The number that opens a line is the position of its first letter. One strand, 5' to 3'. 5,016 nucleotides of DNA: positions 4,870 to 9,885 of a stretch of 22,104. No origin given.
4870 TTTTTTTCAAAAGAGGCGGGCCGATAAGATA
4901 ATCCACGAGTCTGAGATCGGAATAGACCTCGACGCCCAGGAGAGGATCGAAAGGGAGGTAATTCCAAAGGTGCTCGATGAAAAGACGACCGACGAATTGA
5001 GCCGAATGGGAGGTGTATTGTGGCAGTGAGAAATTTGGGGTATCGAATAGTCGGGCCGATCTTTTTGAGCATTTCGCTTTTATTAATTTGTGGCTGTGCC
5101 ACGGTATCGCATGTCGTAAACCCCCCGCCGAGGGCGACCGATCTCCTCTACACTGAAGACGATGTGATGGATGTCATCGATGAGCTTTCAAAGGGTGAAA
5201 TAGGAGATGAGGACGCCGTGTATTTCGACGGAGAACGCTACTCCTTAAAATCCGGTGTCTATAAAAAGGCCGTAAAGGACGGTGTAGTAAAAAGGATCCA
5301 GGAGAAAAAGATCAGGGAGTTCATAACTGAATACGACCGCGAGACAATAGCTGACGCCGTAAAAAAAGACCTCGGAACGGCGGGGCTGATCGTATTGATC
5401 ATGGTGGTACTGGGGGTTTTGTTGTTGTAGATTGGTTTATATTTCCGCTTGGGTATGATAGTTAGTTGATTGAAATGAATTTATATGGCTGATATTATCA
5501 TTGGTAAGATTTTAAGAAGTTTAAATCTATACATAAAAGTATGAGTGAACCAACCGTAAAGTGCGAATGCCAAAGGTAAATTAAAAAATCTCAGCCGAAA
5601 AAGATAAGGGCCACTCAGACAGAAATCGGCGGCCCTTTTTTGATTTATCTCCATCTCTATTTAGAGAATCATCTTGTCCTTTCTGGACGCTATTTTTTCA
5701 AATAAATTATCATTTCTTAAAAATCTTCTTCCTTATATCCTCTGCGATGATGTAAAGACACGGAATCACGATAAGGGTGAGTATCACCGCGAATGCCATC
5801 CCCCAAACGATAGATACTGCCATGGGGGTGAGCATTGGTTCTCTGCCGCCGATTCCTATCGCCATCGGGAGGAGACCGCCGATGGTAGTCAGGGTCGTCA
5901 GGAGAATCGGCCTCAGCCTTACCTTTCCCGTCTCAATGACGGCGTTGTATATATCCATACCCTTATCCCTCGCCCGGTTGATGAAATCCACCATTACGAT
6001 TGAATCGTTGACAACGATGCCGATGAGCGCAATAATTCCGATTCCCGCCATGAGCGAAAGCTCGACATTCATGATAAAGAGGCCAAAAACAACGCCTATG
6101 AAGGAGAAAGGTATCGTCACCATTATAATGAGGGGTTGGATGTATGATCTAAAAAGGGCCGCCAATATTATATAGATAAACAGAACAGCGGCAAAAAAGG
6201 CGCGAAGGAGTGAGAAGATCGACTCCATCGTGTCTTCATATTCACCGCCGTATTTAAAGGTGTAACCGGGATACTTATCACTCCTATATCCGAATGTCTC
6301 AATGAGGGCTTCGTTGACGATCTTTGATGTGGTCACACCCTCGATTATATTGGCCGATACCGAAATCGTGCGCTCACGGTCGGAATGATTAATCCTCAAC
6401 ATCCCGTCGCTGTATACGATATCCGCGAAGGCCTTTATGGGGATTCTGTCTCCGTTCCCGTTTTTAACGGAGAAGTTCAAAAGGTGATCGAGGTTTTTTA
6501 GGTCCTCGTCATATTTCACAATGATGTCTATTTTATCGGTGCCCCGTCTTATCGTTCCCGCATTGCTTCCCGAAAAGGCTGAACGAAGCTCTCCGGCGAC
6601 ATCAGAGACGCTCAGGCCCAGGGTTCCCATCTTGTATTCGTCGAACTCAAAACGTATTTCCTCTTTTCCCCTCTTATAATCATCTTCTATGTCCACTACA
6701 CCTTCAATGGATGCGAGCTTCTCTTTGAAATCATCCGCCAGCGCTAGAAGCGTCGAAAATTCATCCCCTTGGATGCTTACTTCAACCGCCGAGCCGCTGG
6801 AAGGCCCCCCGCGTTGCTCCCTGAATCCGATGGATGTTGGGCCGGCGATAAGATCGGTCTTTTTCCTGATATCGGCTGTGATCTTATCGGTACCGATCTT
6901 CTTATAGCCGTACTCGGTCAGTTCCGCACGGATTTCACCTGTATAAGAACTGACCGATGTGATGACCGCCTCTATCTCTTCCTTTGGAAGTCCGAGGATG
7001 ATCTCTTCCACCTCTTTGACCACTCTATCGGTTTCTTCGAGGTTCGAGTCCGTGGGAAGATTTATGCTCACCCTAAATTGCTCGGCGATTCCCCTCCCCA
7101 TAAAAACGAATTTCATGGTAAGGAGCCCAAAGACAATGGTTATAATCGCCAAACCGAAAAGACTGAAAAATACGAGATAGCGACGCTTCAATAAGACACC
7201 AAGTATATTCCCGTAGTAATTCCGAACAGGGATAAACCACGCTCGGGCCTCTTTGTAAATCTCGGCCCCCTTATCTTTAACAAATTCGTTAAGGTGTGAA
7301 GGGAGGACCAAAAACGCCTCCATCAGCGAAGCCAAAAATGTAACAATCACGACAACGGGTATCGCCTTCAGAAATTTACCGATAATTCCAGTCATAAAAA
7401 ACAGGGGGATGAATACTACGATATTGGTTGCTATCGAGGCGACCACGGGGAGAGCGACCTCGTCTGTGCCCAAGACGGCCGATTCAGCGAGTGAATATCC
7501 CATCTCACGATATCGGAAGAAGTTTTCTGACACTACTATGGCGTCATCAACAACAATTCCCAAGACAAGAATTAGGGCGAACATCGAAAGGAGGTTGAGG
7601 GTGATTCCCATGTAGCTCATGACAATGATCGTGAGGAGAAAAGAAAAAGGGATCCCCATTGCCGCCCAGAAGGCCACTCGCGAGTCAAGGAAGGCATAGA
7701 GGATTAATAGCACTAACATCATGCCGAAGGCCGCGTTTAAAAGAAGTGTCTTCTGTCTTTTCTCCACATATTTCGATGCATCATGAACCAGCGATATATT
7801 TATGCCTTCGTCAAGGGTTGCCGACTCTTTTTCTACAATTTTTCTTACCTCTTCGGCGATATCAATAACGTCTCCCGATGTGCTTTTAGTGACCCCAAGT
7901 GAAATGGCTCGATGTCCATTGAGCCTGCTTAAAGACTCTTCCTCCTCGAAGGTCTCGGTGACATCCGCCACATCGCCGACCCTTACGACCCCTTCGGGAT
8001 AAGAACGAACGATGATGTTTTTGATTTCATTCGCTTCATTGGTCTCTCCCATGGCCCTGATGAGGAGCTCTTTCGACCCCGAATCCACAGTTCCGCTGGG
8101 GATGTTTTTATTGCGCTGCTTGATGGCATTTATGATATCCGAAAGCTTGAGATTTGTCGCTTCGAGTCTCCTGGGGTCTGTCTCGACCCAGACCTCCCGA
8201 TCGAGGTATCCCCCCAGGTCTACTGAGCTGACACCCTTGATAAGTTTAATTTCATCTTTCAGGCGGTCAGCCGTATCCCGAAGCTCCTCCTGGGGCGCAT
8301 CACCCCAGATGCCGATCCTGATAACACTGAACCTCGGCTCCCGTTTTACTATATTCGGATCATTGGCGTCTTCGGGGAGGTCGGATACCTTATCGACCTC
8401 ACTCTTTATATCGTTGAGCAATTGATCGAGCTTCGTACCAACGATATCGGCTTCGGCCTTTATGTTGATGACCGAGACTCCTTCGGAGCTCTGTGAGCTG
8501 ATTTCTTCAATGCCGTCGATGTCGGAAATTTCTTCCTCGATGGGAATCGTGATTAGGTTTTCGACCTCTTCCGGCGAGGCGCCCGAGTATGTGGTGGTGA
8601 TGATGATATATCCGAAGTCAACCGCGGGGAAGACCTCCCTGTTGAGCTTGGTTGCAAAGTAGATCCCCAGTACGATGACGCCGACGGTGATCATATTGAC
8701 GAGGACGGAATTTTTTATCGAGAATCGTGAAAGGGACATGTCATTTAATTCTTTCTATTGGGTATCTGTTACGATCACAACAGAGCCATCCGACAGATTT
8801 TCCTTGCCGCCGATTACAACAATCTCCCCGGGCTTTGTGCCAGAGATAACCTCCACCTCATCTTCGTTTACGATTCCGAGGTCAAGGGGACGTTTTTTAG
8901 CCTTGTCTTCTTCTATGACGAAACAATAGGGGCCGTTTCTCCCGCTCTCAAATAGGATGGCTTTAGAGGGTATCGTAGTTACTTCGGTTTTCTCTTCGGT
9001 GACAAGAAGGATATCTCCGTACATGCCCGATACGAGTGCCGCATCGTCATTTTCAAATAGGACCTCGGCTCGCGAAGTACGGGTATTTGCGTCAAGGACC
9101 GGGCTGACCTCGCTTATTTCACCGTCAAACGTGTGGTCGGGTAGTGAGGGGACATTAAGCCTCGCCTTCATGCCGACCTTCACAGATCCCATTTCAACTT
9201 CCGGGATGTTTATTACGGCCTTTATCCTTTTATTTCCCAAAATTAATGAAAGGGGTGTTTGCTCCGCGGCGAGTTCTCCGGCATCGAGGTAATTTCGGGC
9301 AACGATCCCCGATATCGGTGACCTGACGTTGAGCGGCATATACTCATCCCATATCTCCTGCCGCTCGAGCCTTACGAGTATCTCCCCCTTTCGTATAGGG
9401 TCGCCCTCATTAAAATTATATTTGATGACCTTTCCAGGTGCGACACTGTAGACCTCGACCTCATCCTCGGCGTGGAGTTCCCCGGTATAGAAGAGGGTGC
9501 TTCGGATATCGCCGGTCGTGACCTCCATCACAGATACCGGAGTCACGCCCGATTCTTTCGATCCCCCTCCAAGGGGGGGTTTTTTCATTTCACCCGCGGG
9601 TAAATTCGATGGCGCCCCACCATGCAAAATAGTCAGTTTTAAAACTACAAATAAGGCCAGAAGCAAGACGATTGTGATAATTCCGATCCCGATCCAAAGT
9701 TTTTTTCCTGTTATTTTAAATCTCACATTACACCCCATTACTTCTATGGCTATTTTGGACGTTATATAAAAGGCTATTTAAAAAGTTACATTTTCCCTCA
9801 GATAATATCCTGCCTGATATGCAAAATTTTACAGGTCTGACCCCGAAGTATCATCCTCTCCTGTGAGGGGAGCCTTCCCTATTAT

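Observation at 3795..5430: Prophage lysis cassette with XhlA-like protein, signal-less M15 endolysin and a lipoprotein-plus-C-terminal-TM (u-spanin-like) protein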

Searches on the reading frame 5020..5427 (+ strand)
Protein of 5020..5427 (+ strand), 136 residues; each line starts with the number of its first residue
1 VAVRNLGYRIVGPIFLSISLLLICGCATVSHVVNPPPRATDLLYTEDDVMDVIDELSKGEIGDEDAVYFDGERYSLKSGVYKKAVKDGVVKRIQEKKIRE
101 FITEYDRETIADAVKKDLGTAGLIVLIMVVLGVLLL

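Call 6: search_protein_families(library=pfam, proteins=[window:5020-5427:+], max_evalue=1)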
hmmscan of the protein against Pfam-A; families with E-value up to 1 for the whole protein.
window:5020-5427:+ (136 aa): 2 families
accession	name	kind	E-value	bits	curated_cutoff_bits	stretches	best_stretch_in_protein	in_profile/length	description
PF11343.13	DUF3145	-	0.049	13.7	25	1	60-121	70-134/156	Protein of unknown function (DUF3145)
PF20033.5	DUF6438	-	0.073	13.8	30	1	61-105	21-65/116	Domain of unknown function (DUF6438)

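Call 7: search_protein_families(library=phrogs, proteins=[window:5020-5427:+], max_evalue=1)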
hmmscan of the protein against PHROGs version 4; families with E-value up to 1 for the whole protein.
window:5020-5427:+ (136 aa): 1 family
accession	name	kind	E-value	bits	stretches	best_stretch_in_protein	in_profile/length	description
phrog_8166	-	unknown function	0.12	13.9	0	38-77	47-83/100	-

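Call 17: search_dna_similar(query=window:5020-5427:+, collection=phages, mode=protein, max_evalue=10)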
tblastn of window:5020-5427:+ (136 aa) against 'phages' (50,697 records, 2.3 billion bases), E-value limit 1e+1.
Records with a match: 1; places in all: 1; records where one place covers at least 80% of the query: 0.
Best place of each record, by identity: <60% 1.
By first word of the organism name: Gokushovirus 1.
By host as written in the record: monkey 1.
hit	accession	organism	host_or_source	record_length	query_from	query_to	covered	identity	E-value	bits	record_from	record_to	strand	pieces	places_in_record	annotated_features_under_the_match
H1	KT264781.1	Gokushovirus WZ-2015a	monkey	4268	65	106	31%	28.6%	1e+1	32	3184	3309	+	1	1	VP4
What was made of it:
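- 5020..5430 (+): 136-aa protein with a lipoprotein signal (lipobox ICGC, Cys26, Ala at +2), a ~90-residue Cys-free periplasmic region predicted mainly helical, and a TM helix at the extreme C-terminus. This is the u-spanin topology. It is the last gene of the element. No hit in 50,697 phage records (call 17).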

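Call 19: find_homologous_proteins(query=window:5020-5427:+, max_evalue=0.01)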
Query window:5020-5427:+ (136 aa): 6 proteins with E <= 0.01 among 41 candidates.
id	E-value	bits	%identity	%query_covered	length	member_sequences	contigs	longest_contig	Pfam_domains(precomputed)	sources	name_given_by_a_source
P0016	2.5e-79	281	99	99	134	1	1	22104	-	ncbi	-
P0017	3.3e-64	233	76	100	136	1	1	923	-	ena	-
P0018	7.3e-64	231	76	100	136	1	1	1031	-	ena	-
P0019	2.0e-63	230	85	93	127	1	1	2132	-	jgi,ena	-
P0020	4.6e-62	226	79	100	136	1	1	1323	-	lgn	-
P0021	7.2e-61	222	79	100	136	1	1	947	-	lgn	-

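Call 20: find_encoding_contigs(protein=P0016, flank=10000, max_places=2)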
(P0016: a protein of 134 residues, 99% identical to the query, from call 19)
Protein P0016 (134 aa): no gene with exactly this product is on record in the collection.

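Call 28: find_related_loci(query=A1, collection=genome_contigs, flank=6000)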
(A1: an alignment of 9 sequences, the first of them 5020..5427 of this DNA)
Query A1 (136 aa) in genome_contigs; peptide patterns used: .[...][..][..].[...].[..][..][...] (x = any residue, [..] = any of these).
22 stretches matched a pattern, but none encodes a relative of the query by tblastn (E <= 1e-3).

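Call 29: find_related_loci(query=A1, collection=viral_contigs, flank=6000)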
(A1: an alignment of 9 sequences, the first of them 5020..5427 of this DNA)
Query A1 (136 aa) in viral_contigs; peptide patterns used: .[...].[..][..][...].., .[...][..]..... (x = any residue, [..] = any of these).
92 stretches matched a pattern, but none encodes a relative of the query by tblastn (E <= 1e-3).
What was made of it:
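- Tried and rejected: Relatives of the 136-aa protein in IMG/VR contigs and in GTDB species representatives: none (calls 28, 29).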

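Call 35: find_encoding_contigs(protein=P0019, flank=3000, max_places=3)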
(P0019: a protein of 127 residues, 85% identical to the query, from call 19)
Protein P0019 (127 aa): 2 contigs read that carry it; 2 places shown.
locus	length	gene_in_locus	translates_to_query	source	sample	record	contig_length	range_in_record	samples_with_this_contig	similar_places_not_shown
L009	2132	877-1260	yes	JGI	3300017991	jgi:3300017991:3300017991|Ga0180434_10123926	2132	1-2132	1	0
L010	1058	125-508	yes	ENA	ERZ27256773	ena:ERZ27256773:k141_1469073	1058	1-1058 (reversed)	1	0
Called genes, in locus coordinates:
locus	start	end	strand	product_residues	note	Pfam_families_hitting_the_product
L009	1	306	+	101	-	?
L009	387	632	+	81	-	-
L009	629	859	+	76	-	-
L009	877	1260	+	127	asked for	-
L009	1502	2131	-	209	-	?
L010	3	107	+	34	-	?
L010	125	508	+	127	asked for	-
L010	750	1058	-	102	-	?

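Call 51: search_protein_representatives(alignment_id=A5)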
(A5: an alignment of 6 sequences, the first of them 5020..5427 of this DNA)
Query: 6 sequences, 136 profile positions. Proteins with E-value up to 0.001 (for the whole library): 15; up to 1e-10: 12; up to 1e-30: 2. The best 15 are listed.
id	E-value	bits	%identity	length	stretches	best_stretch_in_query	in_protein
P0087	1.9e-47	176.8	-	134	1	14-135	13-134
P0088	3.4e-34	133.9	-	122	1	15-135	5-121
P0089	4.0e-25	104.5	-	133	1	16-130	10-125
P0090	5.6e-22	94.3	-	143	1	16-135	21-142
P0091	2.7e-19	85.7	-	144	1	16-129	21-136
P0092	1.8e-18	82.9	-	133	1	20-134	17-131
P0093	4.9e-18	81.6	-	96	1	44-135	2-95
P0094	8.3e-16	74.4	-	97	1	45-133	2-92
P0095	2.3e-15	72.9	-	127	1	14-129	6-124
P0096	4.2e-15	72.1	-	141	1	13-131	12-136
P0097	1.8e-13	66.8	-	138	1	22-135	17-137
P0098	2.7e-12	63.0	-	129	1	12-134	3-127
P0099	5.4e-10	55.5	-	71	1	72-130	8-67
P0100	9.9e-08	48.2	-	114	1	36-127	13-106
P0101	4.7e-05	39.5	-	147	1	19-84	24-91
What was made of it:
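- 5020..5430 (+): Only 15 clusters in 1.84e9 representatives (call 51).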

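Call 63: predict_structure(alignment_id=A7)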
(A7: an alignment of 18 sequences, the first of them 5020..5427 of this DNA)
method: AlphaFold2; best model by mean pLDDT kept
length: 136 residues; sequences in the alignment: 18
mean_pLDDT: 71.7   pTM: 0.41
mean pLDDT of the five models: 71.7, 71.6, 65.8, 64.2, 64.2
residues with pLDDT >= 90: 0; 70-90: 83; 50-70: 51; < 50: 2
segments of 3 or more residues with pLDDT < 50: none
pLDDT, mean of each block of 10 residues (from residue 1): 56 73 63 71 80 77 73 78 75 82 65 66 73 72
secondary structure, 60 per line:
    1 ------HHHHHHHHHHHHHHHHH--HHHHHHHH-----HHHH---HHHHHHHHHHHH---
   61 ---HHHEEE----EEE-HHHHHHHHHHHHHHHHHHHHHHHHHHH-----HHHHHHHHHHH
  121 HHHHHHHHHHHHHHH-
elements in order: H7-23 H26-33 H39-42 H46-57 E67-69 E74-76 H78-104 H110-135
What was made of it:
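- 5020..5430 (+): AF2 in call 63.
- On T1 gp11 sequence family: AF2 predicts mainly helices (call 63).
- Its model is only moderately confident (pLDDT 71.7; call 63) and is mostly helical.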

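Call 67: fold_search(model_id=the predicted structure, library=viral)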
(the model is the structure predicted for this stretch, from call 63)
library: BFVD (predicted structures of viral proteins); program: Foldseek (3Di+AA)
matches with E <= 10: 43; with E <= 0.001: 0
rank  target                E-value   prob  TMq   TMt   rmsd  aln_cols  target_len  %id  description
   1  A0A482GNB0            1.0e+00  0.08  0.17  0.09  20.4       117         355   13  Uncharacterized protein [Escherichia phage vB_EcoM_Goslar]
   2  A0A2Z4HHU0            1.5e+00  0.05  0.17  0.07  24.9       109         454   14  WH2 domain-containing protein [Hyposidra talaca nucleopolyhedrovirus]
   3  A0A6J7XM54            2.0e+00  0.08  0.21  0.29  13.5       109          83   13  Uncharacterized protein [uncultured Caudovirales phage]
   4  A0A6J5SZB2            2.6e+00  0.07  0.23  0.17  27.8       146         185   10  Uncharacterized protein [uncultured Caudovirales phage]
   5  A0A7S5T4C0            3.1e+00  0.02  0.14  0.07  24.3       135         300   16  (no name in the UniProt tables at hand)
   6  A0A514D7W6            3.3e+00  0.04  0.18  0.20  27.9       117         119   16  Uncharacterized protein (Fragment) [Riboviria sp.]
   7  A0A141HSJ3            3.7e+00  0.04  0.23  0.17  22.0       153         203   16  (no name in the UniProt tables at hand)
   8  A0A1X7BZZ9            4.0e+00  0.06  0.23  0.23  10.4       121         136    9  (no name in the UniProt tables at hand)
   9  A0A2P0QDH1            4.5e+00  0.06  0.17  0.28  21.4        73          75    7  Uncharacterized protein [Salmonella phage BSP22A]
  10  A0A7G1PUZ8            4.5e+00  0.06  0.17  0.17  16.3        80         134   11  Polyprotein (Fragment) [Piper yellow mottle virus]
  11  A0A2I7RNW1            4.8e+00  0.04  0.17  0.26  16.1       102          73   14  (no name in the UniProt tables at hand)
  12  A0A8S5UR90            5.1e+00  0.02  0.13  0.13  15.8        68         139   20  Uncharacterized protein [Siphoviridae sp. ct89S11]
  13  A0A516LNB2            5.1e+00  0.02  0.12  0.21  19.7        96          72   10  (no name in the UniProt tables at hand)
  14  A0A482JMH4            5.1e+00  0.02  0.17  0.12  20.4       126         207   10  Uncharacterized protein [Gordonia phage BrutonGaster]
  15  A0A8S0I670            5.4e+00  0.14  0.18  0.23   3.2        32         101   16  (no name in the UniProt tables at hand)
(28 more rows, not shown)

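Call 89: find_related_loci(query=A1, collection=metagenome_contigs, flank=4000)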
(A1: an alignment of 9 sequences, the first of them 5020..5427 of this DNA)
Query A1 (136 aa) in metagenome_contigs; peptide patterns used: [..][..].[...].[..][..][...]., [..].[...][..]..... (x = any residue, [..] = any of these).
314 stretches matched a pattern; 7 encode a relative of the query (tblastn E <= 1e-3); 7 distinct loci.
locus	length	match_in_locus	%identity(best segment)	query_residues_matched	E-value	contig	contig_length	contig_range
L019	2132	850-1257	84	1-136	2e-75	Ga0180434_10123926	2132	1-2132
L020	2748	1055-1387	37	25-133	2e-20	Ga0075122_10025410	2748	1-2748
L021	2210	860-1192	37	25-133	2e-20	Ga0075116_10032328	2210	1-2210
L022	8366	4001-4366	34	14-135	2e-19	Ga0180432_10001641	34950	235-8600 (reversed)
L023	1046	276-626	34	19-133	1e-19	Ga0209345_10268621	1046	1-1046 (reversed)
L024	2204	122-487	32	14-133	2e-19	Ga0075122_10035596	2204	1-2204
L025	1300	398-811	29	14-135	5e-18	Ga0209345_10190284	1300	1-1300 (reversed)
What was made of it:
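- Tried and rejected: It was repeated with A1 (call 89).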

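Call 92: search_protein_families(library=phrogs, alignment_id=A7, max_evalue=1)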
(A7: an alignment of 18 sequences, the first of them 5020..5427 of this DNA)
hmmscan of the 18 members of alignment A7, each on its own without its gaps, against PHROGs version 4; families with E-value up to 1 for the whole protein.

A. member 1, window:5020-5427:+ (136 aa): 1 family
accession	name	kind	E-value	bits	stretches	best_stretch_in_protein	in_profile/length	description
phrog_8166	-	unknown function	0.12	13.9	0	38-77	47-83/100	-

B. families by the number of members that match (of 18 scanned): 43 families (the first 25 are shown)
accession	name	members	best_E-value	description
phrog_8166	-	4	0.0046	-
phrog_456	-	4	0.043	Rz-like spanin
phrog_1804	-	3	0.02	Rz-like spanin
phrog_1119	-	2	0.0025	Cor superinfection exclusion protein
phrog_1754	-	2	0.019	-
phrog_18614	-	2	0.022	-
phrog_914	-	2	0.11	-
phrog_29243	-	1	0.0012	-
phrog_4487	-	1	0.0065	-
phrog_4180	-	1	0.011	-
phrog_5971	-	1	0.013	-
phrog_2425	-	1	0.019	-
phrog_17010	-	1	0.028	-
phrog_4007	-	1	0.038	-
phrog_13472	-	1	0.071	-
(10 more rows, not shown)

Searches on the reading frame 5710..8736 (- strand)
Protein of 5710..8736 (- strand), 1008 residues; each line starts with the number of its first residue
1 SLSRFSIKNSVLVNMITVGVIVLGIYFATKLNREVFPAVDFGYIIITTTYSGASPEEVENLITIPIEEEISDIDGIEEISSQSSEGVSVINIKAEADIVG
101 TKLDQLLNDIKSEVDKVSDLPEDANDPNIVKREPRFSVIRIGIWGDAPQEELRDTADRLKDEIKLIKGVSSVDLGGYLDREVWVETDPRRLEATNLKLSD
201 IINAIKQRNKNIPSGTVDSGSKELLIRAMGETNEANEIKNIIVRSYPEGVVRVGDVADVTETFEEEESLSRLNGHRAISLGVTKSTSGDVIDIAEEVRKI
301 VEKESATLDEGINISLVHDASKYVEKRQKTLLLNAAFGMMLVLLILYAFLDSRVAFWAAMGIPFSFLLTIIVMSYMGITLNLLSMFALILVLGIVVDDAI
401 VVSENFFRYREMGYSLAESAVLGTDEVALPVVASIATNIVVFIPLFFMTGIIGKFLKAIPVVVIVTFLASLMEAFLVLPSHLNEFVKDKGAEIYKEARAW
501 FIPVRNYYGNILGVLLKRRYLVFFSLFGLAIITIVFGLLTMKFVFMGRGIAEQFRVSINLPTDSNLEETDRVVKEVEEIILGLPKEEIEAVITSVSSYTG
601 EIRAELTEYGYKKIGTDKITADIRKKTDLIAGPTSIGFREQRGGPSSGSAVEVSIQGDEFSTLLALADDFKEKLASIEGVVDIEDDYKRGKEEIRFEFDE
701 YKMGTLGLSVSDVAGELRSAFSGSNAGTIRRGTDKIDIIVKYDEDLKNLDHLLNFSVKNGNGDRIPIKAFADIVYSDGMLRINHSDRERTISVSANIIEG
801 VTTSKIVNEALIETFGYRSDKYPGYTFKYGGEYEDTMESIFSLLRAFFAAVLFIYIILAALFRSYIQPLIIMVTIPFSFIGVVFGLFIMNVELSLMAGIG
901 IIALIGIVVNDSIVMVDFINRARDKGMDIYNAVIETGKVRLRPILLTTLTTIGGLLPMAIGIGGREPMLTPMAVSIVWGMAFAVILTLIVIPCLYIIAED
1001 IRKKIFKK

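Call 60: search_protein_families(library=pfam, proteins=[window:5710-8736:-], max_evalue=0.00001)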
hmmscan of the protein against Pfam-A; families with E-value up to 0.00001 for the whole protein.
window:5710-8736:- (1008 aa): 2 families
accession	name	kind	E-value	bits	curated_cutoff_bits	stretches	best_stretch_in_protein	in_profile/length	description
PF00873.25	ACR_tran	-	9.5e-196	653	28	1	3-998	2-1020/1021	AcrB/AcrD/AcrF family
PF02355.23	SecD_SecF_C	-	4.1e-07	30.1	20.5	0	329-472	33-173/189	Protein export membrane protein SecD/SecF, C-terminal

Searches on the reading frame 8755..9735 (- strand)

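Call 60: search_protein_families(library=pfam, proteins=[window:8755-9735:-], max_evalue=0.00001)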
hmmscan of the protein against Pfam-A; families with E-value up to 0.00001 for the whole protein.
window:8755-9735:- (326 aa): 2 families
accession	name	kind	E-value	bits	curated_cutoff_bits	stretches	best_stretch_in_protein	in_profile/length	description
PF16576.10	HlyD_D23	-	7.2e-22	78.2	30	1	135-239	109-213/214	Barrel-sandwich domain of CusB or HlyD membrane-fusion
PF13437.12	HlyD_3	-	3e-14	54.1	22.2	1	137-234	2-103/106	HlyD family secretion protein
